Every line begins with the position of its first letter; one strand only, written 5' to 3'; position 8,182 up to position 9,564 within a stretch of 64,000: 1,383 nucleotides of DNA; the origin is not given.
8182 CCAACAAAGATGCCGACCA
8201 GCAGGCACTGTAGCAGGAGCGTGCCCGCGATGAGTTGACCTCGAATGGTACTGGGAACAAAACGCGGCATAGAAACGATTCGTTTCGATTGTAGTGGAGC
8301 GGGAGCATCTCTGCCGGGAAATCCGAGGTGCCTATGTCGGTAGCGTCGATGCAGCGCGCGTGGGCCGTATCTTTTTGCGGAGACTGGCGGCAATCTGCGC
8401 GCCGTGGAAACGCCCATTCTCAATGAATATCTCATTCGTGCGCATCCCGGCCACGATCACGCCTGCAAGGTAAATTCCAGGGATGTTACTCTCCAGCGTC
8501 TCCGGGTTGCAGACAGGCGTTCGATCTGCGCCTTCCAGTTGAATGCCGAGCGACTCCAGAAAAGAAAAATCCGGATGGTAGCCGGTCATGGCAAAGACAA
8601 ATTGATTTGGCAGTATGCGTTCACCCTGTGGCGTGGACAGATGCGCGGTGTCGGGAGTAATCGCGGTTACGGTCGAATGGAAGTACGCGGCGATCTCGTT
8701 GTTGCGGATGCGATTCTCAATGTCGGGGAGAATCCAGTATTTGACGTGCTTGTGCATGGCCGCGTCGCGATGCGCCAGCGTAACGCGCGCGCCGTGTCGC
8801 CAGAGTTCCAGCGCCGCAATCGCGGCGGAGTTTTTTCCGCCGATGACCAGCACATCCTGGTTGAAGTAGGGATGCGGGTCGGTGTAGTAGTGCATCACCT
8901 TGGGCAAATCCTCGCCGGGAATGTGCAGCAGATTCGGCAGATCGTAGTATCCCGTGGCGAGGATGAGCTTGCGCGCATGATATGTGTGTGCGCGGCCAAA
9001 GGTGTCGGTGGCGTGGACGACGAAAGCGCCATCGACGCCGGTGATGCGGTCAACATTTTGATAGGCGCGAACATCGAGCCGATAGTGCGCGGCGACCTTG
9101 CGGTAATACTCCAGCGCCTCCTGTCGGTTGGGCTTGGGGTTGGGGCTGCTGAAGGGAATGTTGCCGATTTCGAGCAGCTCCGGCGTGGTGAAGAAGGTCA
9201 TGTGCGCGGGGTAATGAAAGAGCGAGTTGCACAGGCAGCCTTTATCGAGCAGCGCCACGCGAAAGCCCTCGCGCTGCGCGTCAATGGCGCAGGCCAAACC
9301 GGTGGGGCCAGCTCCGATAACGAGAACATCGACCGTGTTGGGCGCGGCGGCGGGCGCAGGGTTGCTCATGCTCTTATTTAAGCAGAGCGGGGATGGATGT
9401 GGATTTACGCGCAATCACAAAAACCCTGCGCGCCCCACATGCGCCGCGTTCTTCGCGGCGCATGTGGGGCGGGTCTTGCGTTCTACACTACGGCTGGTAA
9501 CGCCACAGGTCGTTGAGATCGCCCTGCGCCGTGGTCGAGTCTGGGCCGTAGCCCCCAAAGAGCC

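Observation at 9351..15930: ypdA-pyrF interval holds three stacked, unrelated cargo modules separated by duplicated pieces of the flanking genes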

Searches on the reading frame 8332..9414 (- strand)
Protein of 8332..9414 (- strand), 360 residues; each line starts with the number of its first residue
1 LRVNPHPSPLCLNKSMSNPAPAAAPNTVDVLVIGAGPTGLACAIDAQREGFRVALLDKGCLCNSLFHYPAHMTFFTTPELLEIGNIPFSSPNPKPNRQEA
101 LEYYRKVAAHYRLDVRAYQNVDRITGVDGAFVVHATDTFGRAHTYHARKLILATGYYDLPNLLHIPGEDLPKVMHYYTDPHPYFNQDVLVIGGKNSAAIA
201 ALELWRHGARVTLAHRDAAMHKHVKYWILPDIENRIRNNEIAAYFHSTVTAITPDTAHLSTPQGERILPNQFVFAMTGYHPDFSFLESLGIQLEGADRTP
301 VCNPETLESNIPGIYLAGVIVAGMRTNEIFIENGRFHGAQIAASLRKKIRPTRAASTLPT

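Call 4: search_protein_families(library=pfam, proteins=[window:8332-9414:-])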
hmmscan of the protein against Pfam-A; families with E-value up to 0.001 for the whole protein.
window:8332-9414:- (360 aa): 12 families
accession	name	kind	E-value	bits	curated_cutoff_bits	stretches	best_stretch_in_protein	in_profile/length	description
PF13738.12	Pyr_redox_3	-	9.6e-85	284.9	30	1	31-318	1-305/305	Pyridine nucleotide-disulphide oxidoreductase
PF07992.20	Pyr_redox_2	-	1.9e-27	96.9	26.1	1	29-321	2-277/291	Pyridine nucleotide-disulphide oxidoreductase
PF01266.30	DAO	-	6.9e-12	46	27.9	1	29-59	1-31/353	FAD dependent oxidoreductase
PF00890.30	FAD_binding_2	-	1.7e-10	41.1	20.4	1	29-59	1-31/414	FAD binding domain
PF03486.20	HI0933_like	-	5.8e-10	39.5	50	1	29-59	2-32/244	HI0933-like protein Rossmann domain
PF12831.13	FAD_oxidored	-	1.1e-09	38.6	27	1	29-58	1-30/416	FAD dependent oxidoreductase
PF13434.12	Lys_Orn_oxgnase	-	3.4e-07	30.2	21.3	1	94-213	91-216/339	L-lysine 6-monooxygenase/L-ornithine 5-monooxygenase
PF00070.33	Pyr_redox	-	8.3e-07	29.9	22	0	188-256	2-70/82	Pyridine nucleotide-disulphide oxidoreductase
PF01494.25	FAD_binding_3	-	1.1e-06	28.5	22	0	28-58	2-32/349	FAD binding domain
PF13450.12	NAD_binding_8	-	2.5e-06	28.1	21.9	1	32-59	1-28/68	NAD(P)-binding Rossmann-like domain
PF01134.28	GIDA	-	5.5e-06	26.1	22.1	0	29-56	1-28/391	Glucose inhibited division protein A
PF01946.23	Thi4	-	6.5e-05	22.7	26.2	0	28-58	18-49/235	Thi4 family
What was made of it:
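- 8332..9369 (-): ypdA (YpdA-family putative bacillithiol disulfide reductase), the intact near flank. PF13738 (call 4).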

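Call 12: find_related_loci(query=window:8332-9369:-, collection=genome_contigs, flank=10000)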
Query window:8332-9369:- (345 aa) in genome_contigs; peptide patterns used: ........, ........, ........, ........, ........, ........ (x = any residue, [..] = any of these).
599 stretches matched a pattern (row limit reached: there are more); 583 encode a relative of the query (tblastn E <= 1e-3); the best 80 are kept; 80 distinct loci.
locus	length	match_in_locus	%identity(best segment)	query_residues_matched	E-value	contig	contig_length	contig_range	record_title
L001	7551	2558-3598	94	1-345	0e+0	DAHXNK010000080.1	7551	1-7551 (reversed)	MAG TPA_asm: Acidobacteriaceae bacterium isolate clean1783 NODE_80_length_7551_cov_3.211611, whole genome shotgun sequen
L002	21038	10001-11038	83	1-339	0e+0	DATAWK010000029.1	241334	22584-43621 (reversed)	MAG TPA_asm: Acidobacteriaceae bacterium isolate SMAG_U5623 k141_1843425, whole genome shotgun sequence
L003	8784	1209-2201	76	8-338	6e-174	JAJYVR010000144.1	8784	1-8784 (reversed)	MAG: Acidobacteria bacterium isolate FK2.bin41 NODE_11583_length_8784_cov_1.362135, whole genome shotgun sequence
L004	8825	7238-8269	74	3-344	6e-172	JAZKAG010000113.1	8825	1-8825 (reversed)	MAG: Acidobacteriota bacterium isolate ADI_H3L2_1_122_18_3-bin012_1 ADIH3L21_B012_1_000000000113, whole genome shotgun s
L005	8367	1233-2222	74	14-343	7e-171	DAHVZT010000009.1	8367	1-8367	MAG TPA_asm: Acidobacteriaceae bacterium isolate clean814 k141_2457, whole genome shotgun sequence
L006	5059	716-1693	74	14-339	5e-173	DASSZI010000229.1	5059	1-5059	MAG TPA_asm: Acidobacteriaceae bacterium isolate SMAG_U705 k141_337231, whole genome shotgun sequence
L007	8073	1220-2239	71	6-344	4e-169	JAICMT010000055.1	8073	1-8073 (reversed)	MAG: Acidobacteriaceae bacterium isolate LS_ISSM_2_bin.149 k141_747208_length_8073_cov_163.5613, whole genome shotgun se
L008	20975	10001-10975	74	11-335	1e-168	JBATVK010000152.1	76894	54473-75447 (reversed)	MAG: Acidobacteriaceae bacterium isolate MFD09535_ilm_asm_bin16 k127_80214, whole genome shotgun sequence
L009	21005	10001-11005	73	1-334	2e-168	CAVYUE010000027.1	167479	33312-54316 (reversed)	MAG: uncultured Acidobacteriaceae bacterium isolate MFD09671.bin.2.33 genome assembly, contig: contig_8627, whole genome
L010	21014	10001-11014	71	7-343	4e-168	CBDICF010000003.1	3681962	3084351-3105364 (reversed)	MAG: Edaphobacter sp. isolate f5bdf8a6-5577-4ec4-b240-aa7850c67411 genome assembly, contig: contig_3, whole genome shotg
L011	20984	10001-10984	73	7-334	3e-168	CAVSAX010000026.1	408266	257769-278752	MAG: uncultured Acidobacteriaceae bacterium isolate MFD05841.bin.2.102 genome assembly, contig: contig_72833, whole geno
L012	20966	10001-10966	75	14-334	1e-167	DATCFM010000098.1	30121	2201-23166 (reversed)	MAG TPA_asm: Acidobacteriaceae bacterium isolate SMAG_U7780 k141_142208, whole genome shotgun sequence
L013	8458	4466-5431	76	13-333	5e-168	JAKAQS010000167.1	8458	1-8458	MAG: Acidobacteria bacterium isolate YF2.bin87 NODE_9372_length_8458_cov_3.812027, whole genome shotgun sequence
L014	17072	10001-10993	73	1-332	2e-167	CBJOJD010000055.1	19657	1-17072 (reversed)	MAG TPA_asm: uncultured bacterium isolate SRR27822706_concoct_31 genome assembly, contig: ERZ27338881.820, whole genome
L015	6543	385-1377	75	7-337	2e-168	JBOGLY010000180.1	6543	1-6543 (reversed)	MAG: Acidobacteriaceae bacterium isolate SE1507_metabat2.bin.67_sub NODE_9316_length_6543_cov_1.016054, whole genome sho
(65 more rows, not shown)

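Call 17: find_encoding_contigs(protein=window:8332-9369:-, flank=10000, max_places=10)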
Protein window:8332-9369:- (345 aa): 13 contigs read that carry it; 8 places shown.
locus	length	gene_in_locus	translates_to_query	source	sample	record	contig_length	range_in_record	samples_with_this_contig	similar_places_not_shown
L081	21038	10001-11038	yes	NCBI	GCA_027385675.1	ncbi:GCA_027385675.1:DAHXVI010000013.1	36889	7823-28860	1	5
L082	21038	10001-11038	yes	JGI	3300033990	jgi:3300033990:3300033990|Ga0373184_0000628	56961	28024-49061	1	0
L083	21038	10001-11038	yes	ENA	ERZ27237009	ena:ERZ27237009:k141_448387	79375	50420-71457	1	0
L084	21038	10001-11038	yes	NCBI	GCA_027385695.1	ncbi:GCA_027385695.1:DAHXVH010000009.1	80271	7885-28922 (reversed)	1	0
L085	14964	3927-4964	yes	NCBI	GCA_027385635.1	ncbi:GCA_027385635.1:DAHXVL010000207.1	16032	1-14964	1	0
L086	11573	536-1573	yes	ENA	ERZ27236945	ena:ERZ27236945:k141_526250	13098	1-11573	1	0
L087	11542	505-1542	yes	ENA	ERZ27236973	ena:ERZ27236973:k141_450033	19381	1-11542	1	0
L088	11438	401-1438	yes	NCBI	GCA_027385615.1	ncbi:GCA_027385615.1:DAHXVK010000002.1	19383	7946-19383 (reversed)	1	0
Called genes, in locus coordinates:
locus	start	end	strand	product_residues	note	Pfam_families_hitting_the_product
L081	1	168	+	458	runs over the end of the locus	PF03743:TrbI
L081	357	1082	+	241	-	PF08238:Sel1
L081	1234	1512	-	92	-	PF13560:HTH_31, PF01381:HTH_3, PF13443:HTH_26 (faint)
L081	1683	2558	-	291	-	PF08543:Phos_pyr_kin, PF02110:HK (weak)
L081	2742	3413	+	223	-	PF03330:DPBB_1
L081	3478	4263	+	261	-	PF00215:OMPdecase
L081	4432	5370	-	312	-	-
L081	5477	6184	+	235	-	PF13482:RNase_H_2 (weak)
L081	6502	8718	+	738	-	PF02449:Glyco_hydro_42, PF08532:Glyco_hydro_42M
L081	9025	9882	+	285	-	PF13415:Beta-prop_FBX42 (faint), PF24681:Kelch_KLHDC2_KLHL20_DRC7, PF24996:NANM (faint), PF07646:Kelch_2 (faint), PF01344:Kelch_1 (faint), PF24981:Beta-prop_ATRN-LZTR1 (faint), PF24681:Kelch_KLHDC2_KLHL20_DRC7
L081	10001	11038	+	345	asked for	PF00070:Pyr_redox (faint), PF00890:FAD_binding_2 (weak), PF01266:DAO (weak), PF03486:HI0933_like (weak), PF07992:Pyr_redox_2, PF12831:FAD_oxidored (weak), PF13738:Pyr_redox_3, PF13434:Lys_Orn_oxgnase (weak), +3 more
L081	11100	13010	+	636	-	PF08448:PAS_4 (weak), PF00512:HisKA, PF02518:HATPase_c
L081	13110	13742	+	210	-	PF01066:CDP-OH_P_transf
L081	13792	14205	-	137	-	PF01850:PIN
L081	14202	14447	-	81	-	PF04014:MazE_antitoxin (weak)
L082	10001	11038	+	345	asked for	PF00070:Pyr_redox (faint), PF00890:FAD_binding_2 (weak), PF01266:DAO (weak), PF03486:HI0933_like (weak), PF07992:Pyr_redox_2, PF12831:FAD_oxidored (weak), PF13738:Pyr_redox_3, PF13434:Lys_Orn_oxgnase (weak), +3 more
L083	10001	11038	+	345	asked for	PF00070:Pyr_redox (faint), PF00890:FAD_binding_2 (weak), PF01266:DAO (weak), PF03486:HI0933_like (weak), PF07992:Pyr_redox_2, PF12831:FAD_oxidored (weak), PF13738:Pyr_redox_3, PF13434:Lys_Orn_oxgnase (weak), +3 more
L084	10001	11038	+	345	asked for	PF00070:Pyr_redox (faint), PF00890:FAD_binding_2 (weak), PF01266:DAO (weak), PF03486:HI0933_like (weak), PF07992:Pyr_redox_2, PF12831:FAD_oxidored (weak), PF13738:Pyr_redox_3, PF13434:Lys_Orn_oxgnase (weak), +3 more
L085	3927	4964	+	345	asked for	PF00070:Pyr_redox (faint), PF00890:FAD_binding_2 (weak), PF01266:DAO (weak), PF03486:HI0933_like (weak), PF07992:Pyr_redox_2, PF12831:FAD_oxidored (weak), PF13738:Pyr_redox_3, PF13434:Lys_Orn_oxgnase (weak), +3 more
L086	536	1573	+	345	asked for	PF00070:Pyr_redox (faint), PF00890:FAD_binding_2 (weak), PF01266:DAO (weak), PF03486:HI0933_like (weak), PF07992:Pyr_redox_2, PF12831:FAD_oxidored (weak), PF13738:Pyr_redox_3, PF13434:Lys_Orn_oxgnase (weak), +3 more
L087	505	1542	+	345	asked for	PF00070:Pyr_redox (faint), PF00890:FAD_binding_2 (weak), PF01266:DAO (weak), PF03486:HI0933_like (weak), PF07992:Pyr_redox_2, PF12831:FAD_oxidored (weak), PF13738:Pyr_redox_3, PF13434:Lys_Orn_oxgnase (weak), +3 more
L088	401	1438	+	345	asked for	PF00070:Pyr_redox (faint), PF00890:FAD_binding_2 (weak), PF01266:DAO (weak), PF03486:HI0933_like (weak), PF07992:Pyr_redox_2, PF12831:FAD_oxidored (weak), PF13738:Pyr_redox_3, PF13434:Lys_Orn_oxgnase (weak), +3 more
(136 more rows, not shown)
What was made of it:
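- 8332..9369 (-): The identical protein occurs on 13 contigs (call 17).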

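Call 35: search_protein_families(library=ncbifam, proteins=[window:8332-9369:-], max_evalue=0.01)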
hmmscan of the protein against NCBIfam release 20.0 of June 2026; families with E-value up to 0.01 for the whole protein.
window:8332-9369:- (345 aa): 104 families (the best 25 are shown)
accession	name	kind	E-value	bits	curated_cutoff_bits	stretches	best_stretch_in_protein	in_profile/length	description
TIGR04018.1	Bthiol_YpdA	hypoth_equivalog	8e-139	461.8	339.9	1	14-332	1-315/316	YpdA family putative bacillithiol disulfide reductase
NF040505.1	ArsO_flavin_mono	equivalog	6.3e-18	65.3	425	1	13-193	1-183/346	ArsO family NAD(P)H-dependent flavin-containing monooxygenase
TIGR01292.1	TRX_reduct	equivalog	8.8e-17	60.8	343.45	1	14-307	2-276/300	thioredoxin-disulfide reductase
TIGR02053.1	MerA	equivalog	2.1e-13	50.1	454.45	1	14-319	2-321/465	mercury(II) reductase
TIGR01350.1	lipoamide_DH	equivalog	1.4e-10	40.5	408.8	1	13-330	2-333/461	dihydrolipoyl dehydrogenase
TIGR03140.1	AhpF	equivalog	6.4e-10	38.2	502.9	2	11-41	211-241/515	alkyl hydroperoxide reductase subunit F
NF006130.0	PRK08274.1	equivalog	6.9e-10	38.3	369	1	11-44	4-37/467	FAD-dependent tricarballylate dehydrogenase TcuA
TIGR00275.1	TIGR00275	subfamily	2.7e-09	36.3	183.8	1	15-44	1-30/401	aminoacetone oxidase family FAD-binding enzyme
TIGR04046.1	MSMEG_0569_nitr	hypoth_equivalog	3.6e-09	36.1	498.35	1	14-203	2-194/400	MSMEG_0569 family flavin-dependent oxidoreductase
TIGR01372.1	soxA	subfamily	3.7e-09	35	1164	1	12-43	168-199/996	sarcosine oxidase subunit alpha family protein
NF004832.0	PRK06184.1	subfamily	6.1e-09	35.2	476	1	10-43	4-37/506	hypothetical protein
NF009410.0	PRK12771.1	subfamily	8.1e-09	34.6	516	1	9-44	135-170/566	NAD(P)-binding protein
NF004943.0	PRK06292.2-1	equivalog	1.9e-08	33.5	432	1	119-305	119-307/456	dihydrolipoyl dehydrogenase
NF049967.1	QhpG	equivalog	2e-08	33.6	240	1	15-43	1-29/423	flavin-dependent monooxygenase QhpG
TIGR03315.1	Se_ygfK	equivalog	3.6e-08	31.3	835.3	0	9-43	534-568/1012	putative selenate reductase subunit YgfK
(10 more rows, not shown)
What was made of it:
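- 8332..9369 (-): TIGR04018 461.8 bits against cut-off 339.9 (call 35).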

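Call 36: list_cluster_members(proteins=[window:8332-9369:-, window:11342-13558:-, window:13876-14583:-, window:14687-15628:+, window:9488-11035:-])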
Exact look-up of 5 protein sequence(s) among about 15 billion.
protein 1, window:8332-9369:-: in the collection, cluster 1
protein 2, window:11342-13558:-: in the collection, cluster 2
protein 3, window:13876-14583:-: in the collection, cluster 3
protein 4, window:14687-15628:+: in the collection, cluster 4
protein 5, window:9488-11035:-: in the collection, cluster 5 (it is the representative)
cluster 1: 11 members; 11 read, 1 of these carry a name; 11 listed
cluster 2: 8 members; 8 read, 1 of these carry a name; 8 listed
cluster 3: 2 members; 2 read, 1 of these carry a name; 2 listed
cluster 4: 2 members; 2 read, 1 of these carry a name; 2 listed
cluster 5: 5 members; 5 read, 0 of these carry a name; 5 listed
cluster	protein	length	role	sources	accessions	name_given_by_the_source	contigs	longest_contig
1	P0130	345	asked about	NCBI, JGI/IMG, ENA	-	thioredoxin reductase (NADPH)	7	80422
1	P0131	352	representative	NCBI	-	-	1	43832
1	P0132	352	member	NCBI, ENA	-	-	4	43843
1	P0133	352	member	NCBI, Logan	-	-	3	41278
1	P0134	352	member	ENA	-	-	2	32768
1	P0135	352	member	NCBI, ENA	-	-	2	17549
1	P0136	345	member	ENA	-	-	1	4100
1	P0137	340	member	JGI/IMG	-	-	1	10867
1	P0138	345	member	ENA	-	-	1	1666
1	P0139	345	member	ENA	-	-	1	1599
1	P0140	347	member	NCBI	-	-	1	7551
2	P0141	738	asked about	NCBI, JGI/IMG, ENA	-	beta-galactosidase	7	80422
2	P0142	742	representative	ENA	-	-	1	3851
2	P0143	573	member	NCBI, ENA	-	-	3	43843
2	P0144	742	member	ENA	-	-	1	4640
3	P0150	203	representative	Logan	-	-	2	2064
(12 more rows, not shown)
